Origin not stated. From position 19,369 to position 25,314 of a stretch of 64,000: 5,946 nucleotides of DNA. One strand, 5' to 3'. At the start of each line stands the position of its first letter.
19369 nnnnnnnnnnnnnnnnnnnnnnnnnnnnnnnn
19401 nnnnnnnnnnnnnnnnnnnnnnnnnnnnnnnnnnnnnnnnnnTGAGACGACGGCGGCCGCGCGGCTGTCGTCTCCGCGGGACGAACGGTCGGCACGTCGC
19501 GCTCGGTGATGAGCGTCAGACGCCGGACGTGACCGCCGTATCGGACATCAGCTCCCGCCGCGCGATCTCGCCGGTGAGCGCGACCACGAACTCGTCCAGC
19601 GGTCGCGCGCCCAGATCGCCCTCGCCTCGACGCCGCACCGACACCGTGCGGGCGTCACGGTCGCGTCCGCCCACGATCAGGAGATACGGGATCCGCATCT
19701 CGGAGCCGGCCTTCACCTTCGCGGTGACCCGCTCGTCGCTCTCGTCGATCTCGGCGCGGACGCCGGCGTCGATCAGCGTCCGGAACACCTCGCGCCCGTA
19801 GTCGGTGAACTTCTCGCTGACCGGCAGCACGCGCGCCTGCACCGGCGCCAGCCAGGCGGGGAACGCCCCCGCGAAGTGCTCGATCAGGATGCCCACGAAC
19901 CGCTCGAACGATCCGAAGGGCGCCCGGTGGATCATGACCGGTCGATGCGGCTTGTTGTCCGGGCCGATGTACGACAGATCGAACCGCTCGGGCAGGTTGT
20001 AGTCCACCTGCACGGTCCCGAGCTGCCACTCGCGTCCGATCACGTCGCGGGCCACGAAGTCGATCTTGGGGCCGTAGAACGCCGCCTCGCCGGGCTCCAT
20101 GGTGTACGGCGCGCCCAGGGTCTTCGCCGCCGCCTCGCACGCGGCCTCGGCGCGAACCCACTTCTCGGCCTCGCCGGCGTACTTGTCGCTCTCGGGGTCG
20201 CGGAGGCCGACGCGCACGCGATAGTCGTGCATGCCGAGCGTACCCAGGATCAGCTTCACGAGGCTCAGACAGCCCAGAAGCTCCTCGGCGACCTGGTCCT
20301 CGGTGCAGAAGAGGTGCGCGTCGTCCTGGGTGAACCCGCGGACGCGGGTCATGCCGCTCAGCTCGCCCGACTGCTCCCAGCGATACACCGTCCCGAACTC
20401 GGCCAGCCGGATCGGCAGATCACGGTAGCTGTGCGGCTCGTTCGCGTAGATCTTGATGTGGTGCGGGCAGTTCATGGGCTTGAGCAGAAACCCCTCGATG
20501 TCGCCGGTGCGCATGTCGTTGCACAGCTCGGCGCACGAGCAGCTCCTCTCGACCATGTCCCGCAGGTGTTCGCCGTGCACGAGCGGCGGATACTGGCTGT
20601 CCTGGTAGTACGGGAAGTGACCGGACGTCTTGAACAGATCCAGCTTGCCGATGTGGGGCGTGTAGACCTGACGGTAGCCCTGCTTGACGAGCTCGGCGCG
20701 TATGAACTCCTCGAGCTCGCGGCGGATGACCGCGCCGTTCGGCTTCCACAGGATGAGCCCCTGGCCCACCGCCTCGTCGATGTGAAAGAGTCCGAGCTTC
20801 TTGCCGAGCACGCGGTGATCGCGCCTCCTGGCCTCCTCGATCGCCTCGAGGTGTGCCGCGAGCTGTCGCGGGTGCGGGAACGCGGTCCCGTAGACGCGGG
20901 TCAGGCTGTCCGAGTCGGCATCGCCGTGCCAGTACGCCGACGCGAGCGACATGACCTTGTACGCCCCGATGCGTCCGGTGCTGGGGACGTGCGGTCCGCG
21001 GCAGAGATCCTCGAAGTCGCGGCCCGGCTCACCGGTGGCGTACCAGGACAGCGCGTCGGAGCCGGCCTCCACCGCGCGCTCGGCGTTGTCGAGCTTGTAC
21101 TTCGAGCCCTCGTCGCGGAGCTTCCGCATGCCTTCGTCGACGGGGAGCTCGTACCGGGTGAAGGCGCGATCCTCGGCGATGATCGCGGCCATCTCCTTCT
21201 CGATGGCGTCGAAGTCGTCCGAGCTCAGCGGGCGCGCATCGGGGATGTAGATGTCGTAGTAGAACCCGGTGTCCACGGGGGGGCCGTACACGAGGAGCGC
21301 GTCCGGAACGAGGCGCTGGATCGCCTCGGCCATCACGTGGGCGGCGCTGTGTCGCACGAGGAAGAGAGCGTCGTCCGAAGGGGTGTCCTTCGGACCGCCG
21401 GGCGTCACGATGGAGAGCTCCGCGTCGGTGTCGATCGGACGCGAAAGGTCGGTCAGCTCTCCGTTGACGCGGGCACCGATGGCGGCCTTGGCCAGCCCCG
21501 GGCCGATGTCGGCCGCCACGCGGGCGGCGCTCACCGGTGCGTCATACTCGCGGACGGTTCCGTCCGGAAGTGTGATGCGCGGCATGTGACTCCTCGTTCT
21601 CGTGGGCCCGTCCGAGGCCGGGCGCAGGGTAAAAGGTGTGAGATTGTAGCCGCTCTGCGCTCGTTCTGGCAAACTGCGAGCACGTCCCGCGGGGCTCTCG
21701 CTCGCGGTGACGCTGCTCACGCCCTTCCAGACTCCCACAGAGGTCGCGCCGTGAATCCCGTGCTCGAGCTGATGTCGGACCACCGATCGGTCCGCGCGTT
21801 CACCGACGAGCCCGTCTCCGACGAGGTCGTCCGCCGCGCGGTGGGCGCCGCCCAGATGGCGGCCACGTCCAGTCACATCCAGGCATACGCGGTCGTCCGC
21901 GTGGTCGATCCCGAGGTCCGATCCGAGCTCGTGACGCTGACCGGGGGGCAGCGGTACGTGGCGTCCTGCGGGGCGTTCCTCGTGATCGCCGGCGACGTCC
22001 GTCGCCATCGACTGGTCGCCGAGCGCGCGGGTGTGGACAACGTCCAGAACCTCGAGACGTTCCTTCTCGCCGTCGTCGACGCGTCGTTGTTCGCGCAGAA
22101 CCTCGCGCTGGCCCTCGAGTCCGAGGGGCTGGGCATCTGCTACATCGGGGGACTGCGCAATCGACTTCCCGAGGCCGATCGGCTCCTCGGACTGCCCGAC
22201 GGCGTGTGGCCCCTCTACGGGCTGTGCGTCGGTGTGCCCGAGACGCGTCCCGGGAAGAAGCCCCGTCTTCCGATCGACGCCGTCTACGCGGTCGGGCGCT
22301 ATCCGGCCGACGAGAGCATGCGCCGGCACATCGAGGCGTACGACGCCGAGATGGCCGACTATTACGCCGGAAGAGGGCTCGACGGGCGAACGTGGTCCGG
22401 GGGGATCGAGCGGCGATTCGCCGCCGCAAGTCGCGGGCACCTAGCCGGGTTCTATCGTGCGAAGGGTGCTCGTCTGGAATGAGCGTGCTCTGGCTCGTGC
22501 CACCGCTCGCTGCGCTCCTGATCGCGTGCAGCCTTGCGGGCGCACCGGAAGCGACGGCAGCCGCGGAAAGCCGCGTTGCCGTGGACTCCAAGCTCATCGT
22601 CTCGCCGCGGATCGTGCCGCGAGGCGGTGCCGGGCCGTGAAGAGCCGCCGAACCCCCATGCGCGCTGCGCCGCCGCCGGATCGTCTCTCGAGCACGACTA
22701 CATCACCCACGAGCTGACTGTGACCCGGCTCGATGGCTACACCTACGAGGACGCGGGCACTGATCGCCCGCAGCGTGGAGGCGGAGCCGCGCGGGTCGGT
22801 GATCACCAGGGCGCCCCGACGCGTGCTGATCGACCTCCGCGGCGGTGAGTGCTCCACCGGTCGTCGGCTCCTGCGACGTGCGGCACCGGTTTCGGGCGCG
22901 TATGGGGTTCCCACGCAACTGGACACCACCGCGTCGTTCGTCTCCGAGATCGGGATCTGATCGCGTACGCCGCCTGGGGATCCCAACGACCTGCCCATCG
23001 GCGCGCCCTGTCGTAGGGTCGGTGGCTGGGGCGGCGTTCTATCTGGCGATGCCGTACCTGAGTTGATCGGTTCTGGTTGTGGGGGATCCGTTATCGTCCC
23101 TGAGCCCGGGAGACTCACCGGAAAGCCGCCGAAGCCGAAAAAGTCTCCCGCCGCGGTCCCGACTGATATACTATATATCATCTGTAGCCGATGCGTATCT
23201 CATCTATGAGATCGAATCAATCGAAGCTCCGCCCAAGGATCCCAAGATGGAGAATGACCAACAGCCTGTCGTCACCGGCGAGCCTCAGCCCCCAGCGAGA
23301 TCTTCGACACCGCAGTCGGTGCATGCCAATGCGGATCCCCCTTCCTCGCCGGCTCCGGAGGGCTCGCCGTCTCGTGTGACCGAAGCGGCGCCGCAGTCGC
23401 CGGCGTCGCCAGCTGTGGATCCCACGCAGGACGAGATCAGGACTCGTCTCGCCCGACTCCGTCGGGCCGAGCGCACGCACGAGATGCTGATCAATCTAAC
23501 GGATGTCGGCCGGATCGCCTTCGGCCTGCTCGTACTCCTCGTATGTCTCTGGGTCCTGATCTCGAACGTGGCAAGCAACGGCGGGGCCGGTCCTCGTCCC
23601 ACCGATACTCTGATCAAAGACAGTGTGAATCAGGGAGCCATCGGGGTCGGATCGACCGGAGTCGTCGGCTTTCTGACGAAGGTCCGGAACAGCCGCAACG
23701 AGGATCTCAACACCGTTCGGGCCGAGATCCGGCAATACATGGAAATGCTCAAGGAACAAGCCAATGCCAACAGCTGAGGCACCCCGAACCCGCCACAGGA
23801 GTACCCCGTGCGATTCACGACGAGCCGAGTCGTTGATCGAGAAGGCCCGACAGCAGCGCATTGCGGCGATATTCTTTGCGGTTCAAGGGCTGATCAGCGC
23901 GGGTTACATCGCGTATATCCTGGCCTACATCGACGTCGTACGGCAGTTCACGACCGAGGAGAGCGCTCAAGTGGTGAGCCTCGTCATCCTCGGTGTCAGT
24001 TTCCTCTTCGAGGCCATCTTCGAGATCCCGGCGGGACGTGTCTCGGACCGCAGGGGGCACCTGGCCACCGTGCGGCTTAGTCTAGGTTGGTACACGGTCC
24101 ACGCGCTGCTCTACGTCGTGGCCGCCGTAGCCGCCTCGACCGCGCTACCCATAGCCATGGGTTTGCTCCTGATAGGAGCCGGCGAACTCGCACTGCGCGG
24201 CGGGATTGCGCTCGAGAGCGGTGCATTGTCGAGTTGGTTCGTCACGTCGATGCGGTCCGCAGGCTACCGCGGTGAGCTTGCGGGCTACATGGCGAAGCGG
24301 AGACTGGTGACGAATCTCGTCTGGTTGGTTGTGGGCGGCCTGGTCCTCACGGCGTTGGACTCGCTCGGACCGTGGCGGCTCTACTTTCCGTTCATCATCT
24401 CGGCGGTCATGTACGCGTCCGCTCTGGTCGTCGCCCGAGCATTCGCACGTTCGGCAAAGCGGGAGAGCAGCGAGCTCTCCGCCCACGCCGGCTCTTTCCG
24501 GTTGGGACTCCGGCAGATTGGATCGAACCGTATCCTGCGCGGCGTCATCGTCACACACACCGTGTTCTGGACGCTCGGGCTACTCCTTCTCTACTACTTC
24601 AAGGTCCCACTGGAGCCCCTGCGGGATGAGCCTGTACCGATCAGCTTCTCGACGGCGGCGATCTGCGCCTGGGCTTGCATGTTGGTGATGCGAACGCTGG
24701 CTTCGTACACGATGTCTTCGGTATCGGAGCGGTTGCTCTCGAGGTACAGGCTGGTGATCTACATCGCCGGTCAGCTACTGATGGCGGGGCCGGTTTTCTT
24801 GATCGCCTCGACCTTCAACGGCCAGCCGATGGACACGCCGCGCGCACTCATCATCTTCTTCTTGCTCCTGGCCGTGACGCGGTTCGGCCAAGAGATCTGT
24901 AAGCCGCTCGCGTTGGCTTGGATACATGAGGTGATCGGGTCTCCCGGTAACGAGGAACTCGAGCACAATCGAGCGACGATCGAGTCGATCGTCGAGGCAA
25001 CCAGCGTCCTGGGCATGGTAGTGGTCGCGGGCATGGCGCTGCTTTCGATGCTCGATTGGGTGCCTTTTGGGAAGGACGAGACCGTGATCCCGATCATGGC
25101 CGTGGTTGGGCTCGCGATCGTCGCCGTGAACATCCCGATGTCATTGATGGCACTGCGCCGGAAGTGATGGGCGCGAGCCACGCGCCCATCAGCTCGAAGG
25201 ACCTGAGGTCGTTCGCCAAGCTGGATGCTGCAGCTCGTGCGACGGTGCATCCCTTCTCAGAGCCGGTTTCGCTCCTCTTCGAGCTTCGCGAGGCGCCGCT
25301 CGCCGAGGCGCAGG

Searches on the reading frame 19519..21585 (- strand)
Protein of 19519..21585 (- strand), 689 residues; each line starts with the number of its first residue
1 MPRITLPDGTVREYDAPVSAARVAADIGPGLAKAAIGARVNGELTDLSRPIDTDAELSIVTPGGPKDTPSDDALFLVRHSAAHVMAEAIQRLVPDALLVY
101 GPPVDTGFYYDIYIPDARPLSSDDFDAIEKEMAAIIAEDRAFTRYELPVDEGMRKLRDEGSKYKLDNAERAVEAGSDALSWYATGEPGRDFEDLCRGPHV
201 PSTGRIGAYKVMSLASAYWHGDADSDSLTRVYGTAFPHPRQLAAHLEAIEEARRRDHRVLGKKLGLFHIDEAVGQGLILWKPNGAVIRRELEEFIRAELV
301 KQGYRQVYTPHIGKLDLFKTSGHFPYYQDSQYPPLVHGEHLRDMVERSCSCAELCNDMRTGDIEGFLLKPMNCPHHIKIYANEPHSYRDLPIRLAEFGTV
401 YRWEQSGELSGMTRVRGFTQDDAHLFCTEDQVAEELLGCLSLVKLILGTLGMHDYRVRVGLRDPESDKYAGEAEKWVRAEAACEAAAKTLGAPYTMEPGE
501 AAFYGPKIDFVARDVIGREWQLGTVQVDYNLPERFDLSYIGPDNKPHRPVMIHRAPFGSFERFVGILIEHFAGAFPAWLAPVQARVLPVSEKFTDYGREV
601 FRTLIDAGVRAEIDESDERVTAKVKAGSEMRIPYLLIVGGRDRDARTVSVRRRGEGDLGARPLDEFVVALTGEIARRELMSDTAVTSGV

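Call 30: find_homologous_proteins(query=window:19519-21585:-, max_evalue=1e-50)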
Query window:19519-21585:- (689 aa): 8000 proteins with E <= 1e-50 among 8000 candidates; the best 120 are listed.
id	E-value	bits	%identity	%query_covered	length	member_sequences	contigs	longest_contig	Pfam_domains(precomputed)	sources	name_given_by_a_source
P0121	0.0e+0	1588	100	100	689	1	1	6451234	PF03129.26,PF02824.28,PF00587.31,PF07973.20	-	-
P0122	0.0e+0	1259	79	99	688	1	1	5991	PF03129.26,PF02824.28,PF00587.31,PF07973.20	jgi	jgi:threonyl-tRNA synthetase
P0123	0.0e+0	1253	79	99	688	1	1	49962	PF03129.26,PF02824.28,PF00587.31,PF07973.20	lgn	-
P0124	0.0e+0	1252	78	100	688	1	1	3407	PF03129.26,PF02824.28,PF00587.31,PF07973.20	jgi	jgi:threonyl-tRNA synthetase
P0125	0.0e+0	1211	76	99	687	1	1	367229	PF03129.26,PF02824.28,PF00587.31,PF07973.20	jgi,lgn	-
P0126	0.0e+0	1188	74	99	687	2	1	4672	PF03129.26,PF02824.28,PF00587.31,PF07973.20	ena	-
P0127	0.0e+0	1183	73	99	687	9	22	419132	PF03129.26,PF02824.28,PF00587.31,PF07973.20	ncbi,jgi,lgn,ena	ncbi:MAG: threonine--tRNA ligase [Planctomycetota bacterium]|jgi:threonyl-tRNA synthetase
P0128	0.0e+0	1181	73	98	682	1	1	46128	PF03129.26,PF02824.28,PF00587.31,PF07973.20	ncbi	-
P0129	0.0e+0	1179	72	99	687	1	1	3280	PF03129.26,PF02824.28,PF00587.31,PF07973.20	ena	-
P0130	0.0e+0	1176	73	99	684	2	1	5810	PF03129.26,PF02824.28,PF00587.31,PF07973.20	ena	-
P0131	0.0e+0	1176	73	99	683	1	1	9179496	PF03129.26,PF02824.28,PF00587.31,PF07973.20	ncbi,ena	-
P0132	0.0e+0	1170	74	98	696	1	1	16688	PF03129.26,PF02824.28,PF00587.31,PF07973.20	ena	-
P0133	0.0e+0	1169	72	99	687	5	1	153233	PF03129.26,PF02824.28,PF00587.31,PF07973.20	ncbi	-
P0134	0.0e+0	1168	73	99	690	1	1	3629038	PF03129.26,PF02824.28,PF00587.31,PF07973.20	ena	-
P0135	0.0e+0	1168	73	99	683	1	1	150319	PF03129.26,PF02824.28,PF00587.31,PF07973.20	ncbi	ncbi:MAG: threonine--tRNA ligase [Planctomycetota bacterium]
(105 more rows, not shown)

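Call 31: find_encoding_contigs(protein=P0123, flank=10000, max_places=2)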
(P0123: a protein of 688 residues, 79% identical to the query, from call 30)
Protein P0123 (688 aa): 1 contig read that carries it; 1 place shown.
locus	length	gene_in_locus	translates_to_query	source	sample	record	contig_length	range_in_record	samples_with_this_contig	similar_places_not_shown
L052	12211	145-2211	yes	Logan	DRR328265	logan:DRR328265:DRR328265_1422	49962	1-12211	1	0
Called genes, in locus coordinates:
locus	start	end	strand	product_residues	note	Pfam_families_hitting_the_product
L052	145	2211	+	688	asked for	PF02824:TGS, PF07973:tRNA_SAD, PF00587:tRNA-synt_2b, PF03129:HGTP_anticodon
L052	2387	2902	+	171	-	-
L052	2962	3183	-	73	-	-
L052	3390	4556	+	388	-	PF22842:Pel9A-like_beta_helix (weak), PF13229:Beta_helix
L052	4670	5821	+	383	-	PF13229:Beta_helix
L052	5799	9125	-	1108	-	PF00069:Pkinase, PF07714:PK_Tyr_Ser-Thr, PF13401:AAA_22 (faint), PF13191:AAA_16 (weak), PF25872:HTH_77 (faint), PF00515:TPR_1 (faint), PF07719:TPR_2 (faint), PF13424:TPR_12, +2 more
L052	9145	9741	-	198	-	PF07638:Sigma70_ECF, PF04542:Sigma70_r2, PF08281:Sigma70_r4_2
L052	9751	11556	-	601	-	PF04371:PAD_porph, PF13860:FlgD_ig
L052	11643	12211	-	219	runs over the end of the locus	-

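Call 32: find_encoding_contigs(protein=P0125, flank=10000, max_places=2)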
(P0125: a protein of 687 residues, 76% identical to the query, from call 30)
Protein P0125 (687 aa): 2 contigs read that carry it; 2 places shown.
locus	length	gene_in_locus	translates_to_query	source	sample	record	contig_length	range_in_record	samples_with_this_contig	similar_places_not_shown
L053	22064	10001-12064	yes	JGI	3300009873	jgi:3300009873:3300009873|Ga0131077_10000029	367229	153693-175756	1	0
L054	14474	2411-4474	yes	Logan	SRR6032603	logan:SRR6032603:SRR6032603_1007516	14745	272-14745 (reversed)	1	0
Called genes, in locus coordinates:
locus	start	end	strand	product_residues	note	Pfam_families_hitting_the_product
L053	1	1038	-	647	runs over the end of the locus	PF22007:DUF6930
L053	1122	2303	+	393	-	PF01546:Peptidase_M20, PF07687:M20_dimer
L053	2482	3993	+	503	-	PF03951:Gln-synt_N, PF00120:Gln-synt_C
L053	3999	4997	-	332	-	PF00126:HTH_1, PF03466:LysR_substrate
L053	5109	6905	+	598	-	PF03741:TerC, PF00520:Ion_trans, PF08016:PKD_channel (weak)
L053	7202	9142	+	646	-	-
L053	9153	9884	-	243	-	PF00881:Nitroreductase, PF28600:Nitroreductase_C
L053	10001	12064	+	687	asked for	PF02824:TGS, PF07973:tRNA_SAD, PF00587:tRNA-synt_2b, PF03129:HGTP_anticodon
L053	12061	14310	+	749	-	PF13549:ATP-grasp_5, PF13380:CoA_binding_2, PF13607:Succ_CoA_lig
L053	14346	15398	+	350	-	PF02275:CBAH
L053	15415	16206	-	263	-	PF01987:AIM24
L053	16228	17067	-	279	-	PF00351:Biopterin_H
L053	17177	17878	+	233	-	PF00106:adh_short, PF01370:Epimerase (weak), PF08659:KR, PF13561:adh_short_C2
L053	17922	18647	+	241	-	PF01555:N6_N4_Mtase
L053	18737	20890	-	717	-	PF13513:HEAT_EZ (faint), PF13646:HEAT_2, PF02985:HEAT (faint), PF12717:Cnd1 (faint), PF00514:Arm (faint), PF13646:HEAT_2, PF00160:Pro_isomerase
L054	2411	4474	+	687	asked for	PF02824:TGS, PF07973:tRNA_SAD, PF00587:tRNA-synt_2b, PF03129:HGTP_anticodon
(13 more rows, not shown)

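Call 79: find_encoding_contigs(protein=P0122, flank=6000, max_places=3)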
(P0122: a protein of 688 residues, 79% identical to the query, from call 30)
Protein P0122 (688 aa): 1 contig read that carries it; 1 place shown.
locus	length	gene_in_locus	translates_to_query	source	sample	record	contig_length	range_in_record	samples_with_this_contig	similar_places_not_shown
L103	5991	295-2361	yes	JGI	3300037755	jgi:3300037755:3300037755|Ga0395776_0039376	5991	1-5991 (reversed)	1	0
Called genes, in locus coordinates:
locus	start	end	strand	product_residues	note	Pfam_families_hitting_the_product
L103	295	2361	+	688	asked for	PF02824:TGS, PF07973:tRNA_SAD, PF00587:tRNA-synt_2b, PF03129:HGTP_anticodon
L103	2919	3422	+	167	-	-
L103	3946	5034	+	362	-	PF13229:Beta_helix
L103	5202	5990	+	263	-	?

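Call 80: search_protein_families(library=pfam, proteins=[L052:2387-2899:+, L103:2919-3419:+], max_evalue=1)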
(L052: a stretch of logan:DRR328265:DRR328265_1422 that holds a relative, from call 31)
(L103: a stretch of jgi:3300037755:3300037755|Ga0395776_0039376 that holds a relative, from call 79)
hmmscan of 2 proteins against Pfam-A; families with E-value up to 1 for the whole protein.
L052:2387-2899:+ (171 aa): 0 families

L103:2919-3419:+ (167 aa): 0 families

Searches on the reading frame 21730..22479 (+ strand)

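Call 40: search_protein_families(library=pfam, proteins=[window:21730-22479:+], max_evalue=0.001)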
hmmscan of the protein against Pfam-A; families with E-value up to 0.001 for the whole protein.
window:21730-22479:+ (250 aa): 2 families
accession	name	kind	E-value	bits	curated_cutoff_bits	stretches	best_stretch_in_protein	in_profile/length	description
PF00881.29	Nitroreductase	-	3.2e-18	66.9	23.5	1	17-168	3-166/167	Nitroreductase family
PF14512.11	TM1586_NiRdase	-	0.00096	19.3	27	0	12-55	3-46/215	Putative TM nitroreductase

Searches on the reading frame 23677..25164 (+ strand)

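Call 7: search_protein_families(library=pfam, proteins=[window:23677-25164:+], max_evalue=0.001)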
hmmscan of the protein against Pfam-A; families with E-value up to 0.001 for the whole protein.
window:23677-25164:+ (496 aa): 2 families
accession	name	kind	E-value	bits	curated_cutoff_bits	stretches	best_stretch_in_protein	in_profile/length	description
PF07690.21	MFS_1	-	7.2e-10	38.7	33.4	2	72-421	7-324/347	Major Facilitator Superfamily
PF17717.6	DUF5562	-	0.00062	20.2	29.5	1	91-180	65-157/168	Family of unknown function (DUF5562)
